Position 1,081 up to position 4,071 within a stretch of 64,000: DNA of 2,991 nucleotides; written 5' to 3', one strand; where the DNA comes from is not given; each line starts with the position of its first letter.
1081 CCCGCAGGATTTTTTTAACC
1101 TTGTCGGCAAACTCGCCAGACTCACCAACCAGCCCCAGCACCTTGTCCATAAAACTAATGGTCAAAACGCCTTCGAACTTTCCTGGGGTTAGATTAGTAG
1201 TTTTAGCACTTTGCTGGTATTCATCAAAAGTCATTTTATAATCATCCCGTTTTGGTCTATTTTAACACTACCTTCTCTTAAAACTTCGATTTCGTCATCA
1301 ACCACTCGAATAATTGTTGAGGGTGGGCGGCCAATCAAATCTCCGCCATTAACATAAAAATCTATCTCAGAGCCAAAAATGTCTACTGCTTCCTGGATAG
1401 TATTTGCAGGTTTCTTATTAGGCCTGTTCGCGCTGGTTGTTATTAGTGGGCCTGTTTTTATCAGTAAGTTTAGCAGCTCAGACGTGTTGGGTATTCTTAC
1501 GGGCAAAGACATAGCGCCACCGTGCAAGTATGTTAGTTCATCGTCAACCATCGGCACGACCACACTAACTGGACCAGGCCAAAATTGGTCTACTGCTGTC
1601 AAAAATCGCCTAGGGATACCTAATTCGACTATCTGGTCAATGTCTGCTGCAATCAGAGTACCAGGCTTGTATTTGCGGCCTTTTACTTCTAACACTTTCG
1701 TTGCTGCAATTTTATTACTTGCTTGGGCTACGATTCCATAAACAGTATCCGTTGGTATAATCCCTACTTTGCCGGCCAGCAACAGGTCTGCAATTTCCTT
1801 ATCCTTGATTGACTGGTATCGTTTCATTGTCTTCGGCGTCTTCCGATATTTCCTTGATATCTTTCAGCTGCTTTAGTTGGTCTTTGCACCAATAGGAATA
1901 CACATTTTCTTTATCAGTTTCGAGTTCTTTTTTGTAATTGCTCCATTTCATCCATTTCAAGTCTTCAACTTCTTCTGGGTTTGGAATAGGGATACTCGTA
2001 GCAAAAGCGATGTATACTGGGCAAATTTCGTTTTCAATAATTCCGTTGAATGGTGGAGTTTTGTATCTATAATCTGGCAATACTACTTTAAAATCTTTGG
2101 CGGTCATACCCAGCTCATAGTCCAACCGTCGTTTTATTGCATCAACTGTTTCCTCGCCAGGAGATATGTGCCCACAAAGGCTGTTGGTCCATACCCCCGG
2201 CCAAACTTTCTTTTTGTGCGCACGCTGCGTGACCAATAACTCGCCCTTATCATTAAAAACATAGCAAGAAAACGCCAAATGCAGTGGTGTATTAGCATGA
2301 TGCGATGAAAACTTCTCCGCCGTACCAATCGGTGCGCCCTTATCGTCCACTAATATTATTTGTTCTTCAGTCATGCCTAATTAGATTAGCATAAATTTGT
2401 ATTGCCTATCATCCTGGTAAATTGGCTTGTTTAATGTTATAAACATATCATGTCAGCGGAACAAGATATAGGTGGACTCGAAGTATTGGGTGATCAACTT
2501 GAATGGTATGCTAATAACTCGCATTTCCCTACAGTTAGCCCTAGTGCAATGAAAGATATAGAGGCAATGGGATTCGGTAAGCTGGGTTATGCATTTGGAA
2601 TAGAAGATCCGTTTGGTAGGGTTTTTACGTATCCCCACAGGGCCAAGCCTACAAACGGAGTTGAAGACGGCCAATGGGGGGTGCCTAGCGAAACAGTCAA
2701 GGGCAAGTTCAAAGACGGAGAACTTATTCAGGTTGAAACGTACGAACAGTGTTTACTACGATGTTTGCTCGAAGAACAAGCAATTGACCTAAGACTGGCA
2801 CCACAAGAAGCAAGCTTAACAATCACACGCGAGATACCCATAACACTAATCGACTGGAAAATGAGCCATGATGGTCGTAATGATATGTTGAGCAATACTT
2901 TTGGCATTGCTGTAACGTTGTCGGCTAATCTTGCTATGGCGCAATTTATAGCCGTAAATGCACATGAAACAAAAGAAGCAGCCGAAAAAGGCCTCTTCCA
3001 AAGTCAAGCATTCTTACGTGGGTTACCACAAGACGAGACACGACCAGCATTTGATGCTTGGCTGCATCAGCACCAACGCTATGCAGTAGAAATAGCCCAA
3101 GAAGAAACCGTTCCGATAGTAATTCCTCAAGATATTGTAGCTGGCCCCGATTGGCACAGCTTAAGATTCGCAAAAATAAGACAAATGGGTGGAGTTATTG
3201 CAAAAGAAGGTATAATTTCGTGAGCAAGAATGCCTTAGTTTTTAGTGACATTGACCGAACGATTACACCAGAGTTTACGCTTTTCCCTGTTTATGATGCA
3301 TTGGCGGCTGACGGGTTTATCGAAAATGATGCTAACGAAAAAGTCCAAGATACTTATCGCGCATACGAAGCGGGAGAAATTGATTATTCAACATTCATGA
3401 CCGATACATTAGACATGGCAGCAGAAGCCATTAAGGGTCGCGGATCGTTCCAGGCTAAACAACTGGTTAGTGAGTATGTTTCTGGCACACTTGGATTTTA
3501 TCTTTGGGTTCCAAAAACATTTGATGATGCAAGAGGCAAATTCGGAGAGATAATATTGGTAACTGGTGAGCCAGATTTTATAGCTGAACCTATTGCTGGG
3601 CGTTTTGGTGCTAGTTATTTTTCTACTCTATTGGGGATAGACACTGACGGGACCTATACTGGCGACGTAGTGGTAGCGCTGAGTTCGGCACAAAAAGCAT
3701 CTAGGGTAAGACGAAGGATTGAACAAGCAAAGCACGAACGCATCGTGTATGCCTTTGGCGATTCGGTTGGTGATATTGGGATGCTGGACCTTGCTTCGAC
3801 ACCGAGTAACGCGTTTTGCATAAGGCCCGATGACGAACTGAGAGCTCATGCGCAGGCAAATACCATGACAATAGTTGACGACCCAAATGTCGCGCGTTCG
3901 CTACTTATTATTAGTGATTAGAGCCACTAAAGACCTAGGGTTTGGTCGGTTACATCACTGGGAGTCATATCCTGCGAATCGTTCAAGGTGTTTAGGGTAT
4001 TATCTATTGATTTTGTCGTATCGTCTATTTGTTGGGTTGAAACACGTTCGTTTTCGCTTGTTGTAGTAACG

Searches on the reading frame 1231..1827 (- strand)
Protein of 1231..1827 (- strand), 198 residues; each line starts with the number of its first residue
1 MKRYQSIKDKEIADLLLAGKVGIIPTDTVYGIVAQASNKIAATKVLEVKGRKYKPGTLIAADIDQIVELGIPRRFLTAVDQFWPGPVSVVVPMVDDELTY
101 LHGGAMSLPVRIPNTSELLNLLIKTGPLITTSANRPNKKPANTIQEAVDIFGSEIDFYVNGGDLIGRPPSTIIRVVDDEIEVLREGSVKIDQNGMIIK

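Call 73: search_protein_families(library=pfam, proteins=[window:1231-1827:-], max_evalue=0.001)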
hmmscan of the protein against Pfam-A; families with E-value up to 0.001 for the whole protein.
window:1231-1827:- (198 aa): 1 family
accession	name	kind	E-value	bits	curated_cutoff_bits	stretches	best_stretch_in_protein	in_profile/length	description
PF01300.24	Sua5_yciO_yrdC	-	3.2e-39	134.7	25.1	1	15-186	2-178/178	Telomere recombination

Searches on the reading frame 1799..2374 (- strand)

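Call 73: search_protein_families(library=pfam, proteins=[window:1799-2374:-], max_evalue=0.001)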
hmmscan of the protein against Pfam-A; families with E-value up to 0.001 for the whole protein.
window:1799-2374:- (191 aa): 1 family
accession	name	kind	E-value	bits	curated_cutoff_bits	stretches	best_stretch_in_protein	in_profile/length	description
PF00293.34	NUDIX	-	1.5e-19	70.8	21.1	1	31-159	2-131/134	NUDIX domain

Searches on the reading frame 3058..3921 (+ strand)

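Call 73: search_protein_families(library=pfam, proteins=[window:3058-3921:+], max_evalue=0.001)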
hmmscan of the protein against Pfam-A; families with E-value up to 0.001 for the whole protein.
window:3058-3921:+ (287 aa): 2 families
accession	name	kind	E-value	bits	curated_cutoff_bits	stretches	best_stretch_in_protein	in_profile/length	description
PF12710.13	HAD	-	3.9e-14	54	27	1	61-243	1-188/189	haloacid dehalogenase-like hydrolase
PF00702.32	Hydrolase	-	0.00041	21.3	26.4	1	60-243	3-187/191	haloacid dehalogenase-like hydrolase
